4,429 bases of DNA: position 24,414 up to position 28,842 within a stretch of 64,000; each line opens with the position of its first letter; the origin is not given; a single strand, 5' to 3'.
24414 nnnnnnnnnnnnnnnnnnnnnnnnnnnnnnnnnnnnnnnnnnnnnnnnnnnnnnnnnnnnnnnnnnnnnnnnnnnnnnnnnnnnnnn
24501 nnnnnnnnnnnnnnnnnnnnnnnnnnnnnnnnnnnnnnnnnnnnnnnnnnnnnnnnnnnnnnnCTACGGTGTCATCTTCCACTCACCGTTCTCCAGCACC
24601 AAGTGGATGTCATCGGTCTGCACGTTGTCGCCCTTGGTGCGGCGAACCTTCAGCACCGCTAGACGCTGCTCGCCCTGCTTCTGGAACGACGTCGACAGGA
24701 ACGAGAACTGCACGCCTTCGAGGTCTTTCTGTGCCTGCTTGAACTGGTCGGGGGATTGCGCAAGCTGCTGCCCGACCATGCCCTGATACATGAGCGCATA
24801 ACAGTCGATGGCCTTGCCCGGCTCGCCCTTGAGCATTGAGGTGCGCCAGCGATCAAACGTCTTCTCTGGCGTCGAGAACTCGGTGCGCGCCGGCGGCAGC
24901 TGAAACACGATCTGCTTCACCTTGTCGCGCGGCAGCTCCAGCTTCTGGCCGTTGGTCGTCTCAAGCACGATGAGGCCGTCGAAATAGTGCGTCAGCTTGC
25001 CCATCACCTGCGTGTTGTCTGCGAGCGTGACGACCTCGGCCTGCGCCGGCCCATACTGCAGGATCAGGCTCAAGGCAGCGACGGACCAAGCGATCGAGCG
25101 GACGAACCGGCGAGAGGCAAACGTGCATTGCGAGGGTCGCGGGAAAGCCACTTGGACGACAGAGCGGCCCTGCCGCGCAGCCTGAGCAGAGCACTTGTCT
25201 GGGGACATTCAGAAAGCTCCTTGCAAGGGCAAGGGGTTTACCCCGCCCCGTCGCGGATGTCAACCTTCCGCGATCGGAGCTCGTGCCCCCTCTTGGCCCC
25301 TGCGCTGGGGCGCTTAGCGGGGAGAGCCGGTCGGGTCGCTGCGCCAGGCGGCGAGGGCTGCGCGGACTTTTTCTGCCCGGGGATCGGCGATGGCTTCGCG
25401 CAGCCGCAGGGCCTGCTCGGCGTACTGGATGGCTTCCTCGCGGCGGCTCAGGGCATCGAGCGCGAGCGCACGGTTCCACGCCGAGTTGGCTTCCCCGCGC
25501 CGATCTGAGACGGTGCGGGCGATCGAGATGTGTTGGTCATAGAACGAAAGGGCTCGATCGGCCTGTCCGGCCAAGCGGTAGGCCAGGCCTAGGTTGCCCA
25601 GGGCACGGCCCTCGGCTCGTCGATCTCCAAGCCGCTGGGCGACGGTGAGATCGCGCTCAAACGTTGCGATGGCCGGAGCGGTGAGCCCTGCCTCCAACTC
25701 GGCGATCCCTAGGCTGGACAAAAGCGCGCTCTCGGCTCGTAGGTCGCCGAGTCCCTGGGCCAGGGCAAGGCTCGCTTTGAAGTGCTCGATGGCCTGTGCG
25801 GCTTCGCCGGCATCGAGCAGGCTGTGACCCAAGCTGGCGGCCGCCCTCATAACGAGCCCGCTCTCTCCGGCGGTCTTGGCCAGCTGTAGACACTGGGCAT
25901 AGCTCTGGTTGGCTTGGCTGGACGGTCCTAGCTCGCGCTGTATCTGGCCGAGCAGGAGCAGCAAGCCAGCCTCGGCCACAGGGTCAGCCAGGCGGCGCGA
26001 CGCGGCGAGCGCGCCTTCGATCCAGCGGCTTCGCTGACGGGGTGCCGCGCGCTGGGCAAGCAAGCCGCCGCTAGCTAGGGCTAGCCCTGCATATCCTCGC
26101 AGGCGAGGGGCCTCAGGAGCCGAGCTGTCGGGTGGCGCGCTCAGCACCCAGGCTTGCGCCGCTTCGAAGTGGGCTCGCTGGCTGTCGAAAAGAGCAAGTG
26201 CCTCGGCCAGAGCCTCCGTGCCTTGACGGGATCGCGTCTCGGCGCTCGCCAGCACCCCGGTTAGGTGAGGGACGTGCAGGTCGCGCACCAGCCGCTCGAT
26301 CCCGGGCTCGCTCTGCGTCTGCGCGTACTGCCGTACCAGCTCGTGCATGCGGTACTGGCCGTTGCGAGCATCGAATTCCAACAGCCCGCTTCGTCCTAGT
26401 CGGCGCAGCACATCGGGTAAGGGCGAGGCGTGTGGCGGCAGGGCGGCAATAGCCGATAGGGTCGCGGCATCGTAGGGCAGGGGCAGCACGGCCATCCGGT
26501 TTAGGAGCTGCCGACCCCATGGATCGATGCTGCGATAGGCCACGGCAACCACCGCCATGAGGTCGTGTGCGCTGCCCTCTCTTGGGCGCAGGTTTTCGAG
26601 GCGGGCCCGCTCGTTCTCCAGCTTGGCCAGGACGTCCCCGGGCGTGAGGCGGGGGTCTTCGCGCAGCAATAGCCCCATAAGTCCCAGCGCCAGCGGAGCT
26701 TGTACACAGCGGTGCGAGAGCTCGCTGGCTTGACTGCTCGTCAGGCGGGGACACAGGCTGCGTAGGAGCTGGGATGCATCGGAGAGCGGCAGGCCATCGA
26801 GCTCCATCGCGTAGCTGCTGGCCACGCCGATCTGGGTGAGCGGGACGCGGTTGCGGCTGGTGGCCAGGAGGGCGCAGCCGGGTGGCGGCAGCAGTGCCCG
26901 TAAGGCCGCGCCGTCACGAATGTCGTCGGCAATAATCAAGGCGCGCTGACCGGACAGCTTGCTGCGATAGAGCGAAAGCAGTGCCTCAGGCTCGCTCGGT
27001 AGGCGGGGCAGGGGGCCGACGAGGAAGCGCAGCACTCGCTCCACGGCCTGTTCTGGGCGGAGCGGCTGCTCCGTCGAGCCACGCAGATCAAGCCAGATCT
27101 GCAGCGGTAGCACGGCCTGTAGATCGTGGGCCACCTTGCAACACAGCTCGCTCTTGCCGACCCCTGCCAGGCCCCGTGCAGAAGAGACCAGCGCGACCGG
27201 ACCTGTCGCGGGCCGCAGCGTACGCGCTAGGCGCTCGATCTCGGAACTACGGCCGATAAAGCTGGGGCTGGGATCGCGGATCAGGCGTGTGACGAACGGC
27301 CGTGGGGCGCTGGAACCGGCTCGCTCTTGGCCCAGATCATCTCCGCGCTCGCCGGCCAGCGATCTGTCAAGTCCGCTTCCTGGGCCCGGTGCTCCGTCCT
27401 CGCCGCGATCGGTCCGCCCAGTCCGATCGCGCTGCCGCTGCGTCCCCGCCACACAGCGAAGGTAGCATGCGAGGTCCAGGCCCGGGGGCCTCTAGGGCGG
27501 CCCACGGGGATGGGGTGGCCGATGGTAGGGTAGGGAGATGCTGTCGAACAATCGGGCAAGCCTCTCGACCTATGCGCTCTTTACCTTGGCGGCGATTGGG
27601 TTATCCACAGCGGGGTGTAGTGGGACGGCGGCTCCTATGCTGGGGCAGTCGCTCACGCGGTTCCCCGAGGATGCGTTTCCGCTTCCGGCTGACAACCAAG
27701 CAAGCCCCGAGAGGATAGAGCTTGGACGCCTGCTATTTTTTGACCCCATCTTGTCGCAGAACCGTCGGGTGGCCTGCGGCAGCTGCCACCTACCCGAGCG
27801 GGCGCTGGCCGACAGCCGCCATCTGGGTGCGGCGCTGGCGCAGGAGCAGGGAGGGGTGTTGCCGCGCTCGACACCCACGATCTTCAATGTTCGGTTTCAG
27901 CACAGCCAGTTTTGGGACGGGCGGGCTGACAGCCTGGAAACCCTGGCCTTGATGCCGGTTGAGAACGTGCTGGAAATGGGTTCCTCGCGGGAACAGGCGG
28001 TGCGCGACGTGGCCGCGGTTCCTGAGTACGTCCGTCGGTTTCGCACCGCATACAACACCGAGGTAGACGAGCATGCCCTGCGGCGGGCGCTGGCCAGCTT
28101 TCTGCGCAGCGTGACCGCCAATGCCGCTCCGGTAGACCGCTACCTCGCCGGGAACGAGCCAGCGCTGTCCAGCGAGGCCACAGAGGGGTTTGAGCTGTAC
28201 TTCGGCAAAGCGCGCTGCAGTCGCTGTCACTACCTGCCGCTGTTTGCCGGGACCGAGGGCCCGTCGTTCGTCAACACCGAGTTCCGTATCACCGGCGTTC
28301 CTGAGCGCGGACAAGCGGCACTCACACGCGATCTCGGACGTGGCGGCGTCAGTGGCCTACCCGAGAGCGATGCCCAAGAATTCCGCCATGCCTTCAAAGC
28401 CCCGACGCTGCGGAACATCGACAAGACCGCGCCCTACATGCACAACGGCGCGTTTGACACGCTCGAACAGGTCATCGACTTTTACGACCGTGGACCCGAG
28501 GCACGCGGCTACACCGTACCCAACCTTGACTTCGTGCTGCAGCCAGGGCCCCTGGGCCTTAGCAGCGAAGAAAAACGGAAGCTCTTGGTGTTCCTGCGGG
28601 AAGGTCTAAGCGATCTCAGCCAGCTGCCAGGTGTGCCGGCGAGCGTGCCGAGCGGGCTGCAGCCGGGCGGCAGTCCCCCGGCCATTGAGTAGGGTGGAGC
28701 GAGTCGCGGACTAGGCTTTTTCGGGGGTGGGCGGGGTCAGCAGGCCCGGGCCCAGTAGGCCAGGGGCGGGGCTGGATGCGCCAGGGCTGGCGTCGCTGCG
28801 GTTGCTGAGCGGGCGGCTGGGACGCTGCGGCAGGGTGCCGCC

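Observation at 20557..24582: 1341-aa exported protein built from about 55-58 degenerate 17-19-aa 'PLF[YF]' units that I cannot place in any known repeat family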

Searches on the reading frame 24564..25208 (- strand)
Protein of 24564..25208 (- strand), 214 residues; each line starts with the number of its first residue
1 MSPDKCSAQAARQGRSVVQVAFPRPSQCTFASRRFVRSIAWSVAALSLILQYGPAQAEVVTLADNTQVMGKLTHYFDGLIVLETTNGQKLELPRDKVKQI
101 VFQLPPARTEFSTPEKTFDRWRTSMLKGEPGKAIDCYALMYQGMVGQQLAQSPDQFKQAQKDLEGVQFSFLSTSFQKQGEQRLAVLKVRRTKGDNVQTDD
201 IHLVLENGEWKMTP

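Call 7: search_protein_families(library=pfam, proteins=[window:24564-25208:-], max_evalue=0.01)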
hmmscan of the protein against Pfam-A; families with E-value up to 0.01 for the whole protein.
window:24564-25208:- (214 aa): 0 families

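Call 17: search_protein_families(library=ncbifam, proteins=[window:24564-25208:-], max_evalue=1)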
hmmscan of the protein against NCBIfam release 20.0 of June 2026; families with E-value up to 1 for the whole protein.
window:24564-25208:- (214 aa): 4 families
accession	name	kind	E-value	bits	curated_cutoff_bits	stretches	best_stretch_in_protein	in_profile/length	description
NF053527.1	lipo_Cory_WKLS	subfamily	0.0027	17.6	105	1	147-212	78-145/166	WKL family lipoprotein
NF047503.1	LB_137_fam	subfamily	0.027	13.8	200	1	53-103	9-58/288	LB_137 family protein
NF010457.0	PRK13883.1-4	subfamily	0.091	12.7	160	1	85-127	29-71/137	conjugal transfer protein TrbH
NF033216.1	lipo_YgdI_YgdR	subfamily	0.17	11.8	42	1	40-101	5-69/71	YgdI/YgdR family lipoprotein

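Call 35: find_homologous_proteins(query=window:24564-25208:-, max_evalue=0.001)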
Query window:24564-25208:- (214 aa): 610 proteins with E <= 0.001 among 734 candidates; the best 120 are listed.
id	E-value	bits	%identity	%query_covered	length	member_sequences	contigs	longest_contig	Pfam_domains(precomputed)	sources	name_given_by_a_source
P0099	1.6e-113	395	86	100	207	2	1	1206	-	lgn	-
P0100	3.1e-113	394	86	100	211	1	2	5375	-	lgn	-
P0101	5.9e-113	393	86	100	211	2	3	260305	-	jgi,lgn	jgi:hypothetical protein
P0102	1.6e-112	392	86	100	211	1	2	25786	-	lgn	-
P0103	2.2e-112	391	86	100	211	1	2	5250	-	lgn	-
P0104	7.7e-112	390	86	100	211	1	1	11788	-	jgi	jgi:hypothetical protein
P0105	3.9e-104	364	78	100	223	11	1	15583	-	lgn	-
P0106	7.1e-104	364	78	100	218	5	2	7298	-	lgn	-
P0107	8.4e-104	363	78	100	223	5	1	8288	-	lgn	-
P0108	5.8e-102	357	76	100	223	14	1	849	-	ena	-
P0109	1.7e-86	307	70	100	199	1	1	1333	-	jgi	jgi:hypothetical protein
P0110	1.0e-83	298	73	89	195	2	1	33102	-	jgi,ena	-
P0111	2.6e-83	296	81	75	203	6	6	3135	PF26580.1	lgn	-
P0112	4.4e-83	296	73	86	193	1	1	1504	PF26580.1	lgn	-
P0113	2.6e-82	293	65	100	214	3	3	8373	PF26580.1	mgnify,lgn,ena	mgnify:CR=1 FL=1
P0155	1.1e-71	259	68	80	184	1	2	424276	PF26580.1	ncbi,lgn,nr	ncbi:MAG: hypothetical protein RMK29_00200 [Myxococcales bacterium]|nr:hypothetical protein [Myxococ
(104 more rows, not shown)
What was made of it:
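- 24564..25208 (-): Partner gene: a 214-aa exported protein with a signal peptide ending AQA|EVV. The mature part is about 160 aa and ends ............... Its stop overlaps the start of the giant gene by 19 nt. 610 homologues (call 35).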

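Call 36: search_protein_families(library=pfam, proteins=[P0111, P0155, window:24564-25208:-], max_evalue=10)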
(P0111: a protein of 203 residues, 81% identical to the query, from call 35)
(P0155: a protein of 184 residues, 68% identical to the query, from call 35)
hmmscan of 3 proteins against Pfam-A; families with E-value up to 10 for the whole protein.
P0111 (203 aa): 1 family
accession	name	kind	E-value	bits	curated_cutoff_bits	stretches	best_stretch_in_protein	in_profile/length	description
PF12870.14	DUF4878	-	0.17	12.7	24.1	1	110-201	15-111/112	Domain of unknown function (DUF4878)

P0155 (184 aa): 0 families

window:24564-25208:- (214 aa): 1 family
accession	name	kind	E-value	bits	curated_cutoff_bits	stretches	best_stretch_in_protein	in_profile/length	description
PF05233.18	PHB_acc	-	0.081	13.4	27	1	136-162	12-38/40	PHB accumulation regulatory domain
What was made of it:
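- The C-terminal domain of the partner gives weak hints of NTF2-like lipoprotein domains: DUF4878 at E 0.17 and WKL lipoprotein at E 0.0027 (calls 17, 36).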

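Call 39: find_related_loci(query=A3, collection=genome_contigs, flank=7000)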
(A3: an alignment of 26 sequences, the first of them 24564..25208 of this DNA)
Query A3 (214 aa) in genome_contigs; peptide patterns used: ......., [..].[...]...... (x = any residue, [..] = any of these).
600 stretches matched a pattern (row limit reached: there are more); 63 encode a relative of the query (tblastn E <= 1e-3); 63 distinct loci.
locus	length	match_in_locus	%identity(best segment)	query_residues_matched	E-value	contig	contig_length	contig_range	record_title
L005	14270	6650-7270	86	1-214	9e-124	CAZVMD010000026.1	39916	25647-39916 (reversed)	MAG TPA_asm: uncultured Myxococcales bacterium isolate SRP189682_co2_147 genome assembly, contig: NODE_1031_length_39916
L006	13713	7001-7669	78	1-214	2e-111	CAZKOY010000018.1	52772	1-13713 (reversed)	MAG TPA_asm: uncultured Myxococcales bacterium isolate SRP189682_co2_316 genome assembly, contig: NODE_540_length_52772_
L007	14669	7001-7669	77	1-214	4e-110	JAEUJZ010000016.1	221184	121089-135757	MAG: Myxococcales bacterium isolate new MAG-82 k141_4290518, whole genome shotgun sequence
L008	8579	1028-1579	69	33-214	4e-83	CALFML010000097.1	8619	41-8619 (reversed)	MAG TPA_asm: uncultured Myxococcales bacterium isolate SRR6231182_bin.80_CONCOCT_v1.1_MAG genome assembly, contig: ERZ65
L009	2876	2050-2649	63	23-214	5e-82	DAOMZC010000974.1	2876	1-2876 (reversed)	MAG TPA_asm: Pseudomonadota bacterium isolate AMR_MDS_5610 NODE_10904_length_2876_cov_7.885502, whole genome shotgun seq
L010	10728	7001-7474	73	57-214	3e-80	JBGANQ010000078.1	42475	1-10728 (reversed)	MAG: Polyangia bacterium isolate MAG_MBR_H10.6 MBRH10-6_opera_contig_3365, whole genome shotgun sequence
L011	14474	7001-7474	73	57-214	2e-75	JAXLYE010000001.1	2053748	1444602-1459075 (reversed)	MAG: Polyangia bacterium isolate STL-MYX5 C1.81.fa-1, whole genome shotgun sequence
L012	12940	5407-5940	67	36-214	9e-75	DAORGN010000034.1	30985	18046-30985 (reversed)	MAG TPA_asm: Pseudomonadota bacterium isolate AMR_MDS_0801 NODE_547_length_30985_cov_6.131102, whole genome shotgun sequ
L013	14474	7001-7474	72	57-214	9e-74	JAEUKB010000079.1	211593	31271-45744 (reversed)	MAG: Myxococcales bacterium isolate new MAG-84 k141_3005073, whole genome shotgun sequence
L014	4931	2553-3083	66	37-214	1e-73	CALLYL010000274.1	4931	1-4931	MAG TPA_asm: uncultured Myxococcales bacterium isolate SRR5676476_bin.50_CONCOCT_v1.1_MAG genome assembly, contig: ERZ72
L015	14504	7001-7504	68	44-214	7e-72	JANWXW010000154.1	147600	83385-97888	MAG: Myxococcota bacterium isolate SKYG55 k141_665819, whole genome shotgun sequence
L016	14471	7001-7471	58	54-214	2e-62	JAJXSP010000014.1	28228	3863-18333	MAG: Myxococcales bacterium isolate BP4.bin10 NODE_1655_length_28228_cov_1.324152, whole genome shotgun sequence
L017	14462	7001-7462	56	56-213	2e-58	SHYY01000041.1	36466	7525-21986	MAG: Myxococcales bacterium isolate Baikal-deep-G131 BACOMB-C4948, whole genome shotgun sequence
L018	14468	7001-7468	57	55-213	1e-55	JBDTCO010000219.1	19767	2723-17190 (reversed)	MAG: Polyangia bacterium isolate cluster2_bin.158 k127_3638218, whole genome shotgun sequence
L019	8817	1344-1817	52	54-214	1e-54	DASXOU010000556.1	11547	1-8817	MAG TPA_asm: Polyangia bacterium isolate SMAG_U5390 k141_1007277, whole genome shotgun sequence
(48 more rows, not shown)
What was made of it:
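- Tried and rejected: I used the partner alignment instead (call 39).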

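Call 65: search_solved_structures(query=A3, max_evalue=10)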
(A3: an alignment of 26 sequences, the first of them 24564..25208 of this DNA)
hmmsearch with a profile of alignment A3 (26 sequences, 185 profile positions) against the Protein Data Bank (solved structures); distinct sequences matched with E-value up to 10: 8.
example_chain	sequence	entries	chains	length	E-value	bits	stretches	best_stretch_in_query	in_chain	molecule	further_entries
2nbv_B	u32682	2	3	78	0.11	15.2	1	67-116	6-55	Ubiquilin-2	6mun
1j8c_A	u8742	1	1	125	0.22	14.2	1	66-116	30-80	ubiquitin-like protein hPLIC-2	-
5td8_B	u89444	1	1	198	0.5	13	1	102-137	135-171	Kinetochore protein NUF2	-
8v11_B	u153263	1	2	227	0.51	13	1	102-143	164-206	Ipl1/Nuf2 chimera protein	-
5tcs_B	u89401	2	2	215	0.51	13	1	102-137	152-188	Kinetochore protein NUF2 | NUF2 isoform 1,NUF2 isoform 1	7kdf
8v10_B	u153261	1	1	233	0.64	12.7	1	102-137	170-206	Mps1/NUF2 chimera protein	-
8g0q_B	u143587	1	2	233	0.68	12.6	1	102-137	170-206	DASH complex subunit DAM1,Kinetochore protein NUF2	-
2klc_A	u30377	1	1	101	0.77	12.4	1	66-116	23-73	Ubiquilin-1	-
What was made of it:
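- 24564..25208 (-): No significant family hit (calls 7, 17, 36, 65).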

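Call 81: search_protein_families(library=padloc, proteins=[window:24564-25208:-], max_evalue=0.01)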
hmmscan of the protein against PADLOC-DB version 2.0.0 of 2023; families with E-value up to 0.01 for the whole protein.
window:24564-25208:- (214 aa): 0 families

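Call 82: search_protein_families(library=phrogs, proteins=[window:24564-25208:-], max_evalue=0.01)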
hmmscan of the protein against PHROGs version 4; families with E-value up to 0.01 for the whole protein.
window:24564-25208:- (214 aa): 0 families

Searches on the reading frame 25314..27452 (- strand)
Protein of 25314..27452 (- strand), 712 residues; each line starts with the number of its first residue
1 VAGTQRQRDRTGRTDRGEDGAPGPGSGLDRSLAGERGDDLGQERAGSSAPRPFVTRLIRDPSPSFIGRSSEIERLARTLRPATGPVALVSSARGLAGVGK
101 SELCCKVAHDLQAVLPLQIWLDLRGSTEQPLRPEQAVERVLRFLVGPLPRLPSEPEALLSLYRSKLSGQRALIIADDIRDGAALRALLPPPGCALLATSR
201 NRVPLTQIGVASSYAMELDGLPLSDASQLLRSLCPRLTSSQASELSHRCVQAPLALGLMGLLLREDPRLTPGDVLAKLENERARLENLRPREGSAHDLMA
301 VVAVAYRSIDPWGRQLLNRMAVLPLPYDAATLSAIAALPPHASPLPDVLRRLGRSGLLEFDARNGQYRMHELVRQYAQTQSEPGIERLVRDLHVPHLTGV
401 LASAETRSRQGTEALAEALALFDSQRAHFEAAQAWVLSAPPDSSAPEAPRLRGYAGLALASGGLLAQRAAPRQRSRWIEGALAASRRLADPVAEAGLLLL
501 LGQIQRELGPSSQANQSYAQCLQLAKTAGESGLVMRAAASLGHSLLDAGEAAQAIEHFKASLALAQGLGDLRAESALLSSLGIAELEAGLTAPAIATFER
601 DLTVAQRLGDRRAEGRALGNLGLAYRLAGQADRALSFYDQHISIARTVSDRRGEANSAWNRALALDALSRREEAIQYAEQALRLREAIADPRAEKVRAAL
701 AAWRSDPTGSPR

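Call 7: search_protein_families(library=pfam, proteins=[window:25314-27452:-], max_evalue=0.01)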
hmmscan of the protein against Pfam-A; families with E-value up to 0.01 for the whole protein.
window:25314-27452:- (712 aa): 9 families
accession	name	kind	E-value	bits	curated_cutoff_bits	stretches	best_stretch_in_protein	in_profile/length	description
PF13424.12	TPR_12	-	7e-19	68.2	30.1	3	616-687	4-77/77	Tetratricopeptide repeat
PF13176.12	TPR_7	-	2.9e-10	39.8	27.9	1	617-651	1-35/36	Tetratricopeptide repeat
PF00515.34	TPR_1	-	9e-10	38.4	27.8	1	616-645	2-31/34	Tetratricopeptide repeat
PF13181.12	TPR_8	-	8e-09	35.4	25.7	0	657-686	3-32/34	Tetratricopeptide repeat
PF07719.23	TPR_2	-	7.1e-05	23.1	27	0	658-685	4-31/34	Tetratricopeptide repeat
PF13374.12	TPR_10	-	9.1e-05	22.8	27.5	0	660-688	7-35/42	Tetratricopeptide repeat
PF00931.28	NB-ARC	-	0.00031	20.5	23.5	1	71-265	4-207/248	NB-ARC domain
PF13174.12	TPR_6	-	0.0035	18.4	26.3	0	498-523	3-28/33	Tetratricopeptide repeat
PF05729.18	NACHT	-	0.0065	16.8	26.7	0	93-232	6-162/167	NACHT domain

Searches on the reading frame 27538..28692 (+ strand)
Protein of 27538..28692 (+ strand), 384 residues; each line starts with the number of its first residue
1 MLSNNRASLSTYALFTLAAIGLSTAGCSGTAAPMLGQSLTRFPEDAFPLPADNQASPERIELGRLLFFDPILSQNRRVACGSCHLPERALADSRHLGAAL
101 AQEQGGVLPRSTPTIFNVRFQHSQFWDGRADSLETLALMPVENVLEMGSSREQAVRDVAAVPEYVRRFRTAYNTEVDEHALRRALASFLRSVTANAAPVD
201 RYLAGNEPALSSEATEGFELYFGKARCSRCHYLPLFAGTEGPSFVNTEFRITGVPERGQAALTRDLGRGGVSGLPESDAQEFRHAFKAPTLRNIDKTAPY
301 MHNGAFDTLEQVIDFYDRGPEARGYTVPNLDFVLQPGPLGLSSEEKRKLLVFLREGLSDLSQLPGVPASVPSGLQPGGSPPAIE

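Call 7: search_protein_families(library=pfam, proteins=[window:27538-28692:+], max_evalue=0.01)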
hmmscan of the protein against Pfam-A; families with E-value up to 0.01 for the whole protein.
window:27538-28692:+ (384 aa): 2 families
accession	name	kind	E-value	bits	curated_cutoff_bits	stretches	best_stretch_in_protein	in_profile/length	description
PF03150.19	CCP_MauG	-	3.8e-45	154.6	25.6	1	57-207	1-148/149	Di-haem cytochrome c peroxidase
PF21419.2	RoxA-like_Cyt-c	-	3.2e-06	27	26.7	1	286-318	2-34/39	RoxA-like, cytochrome c-like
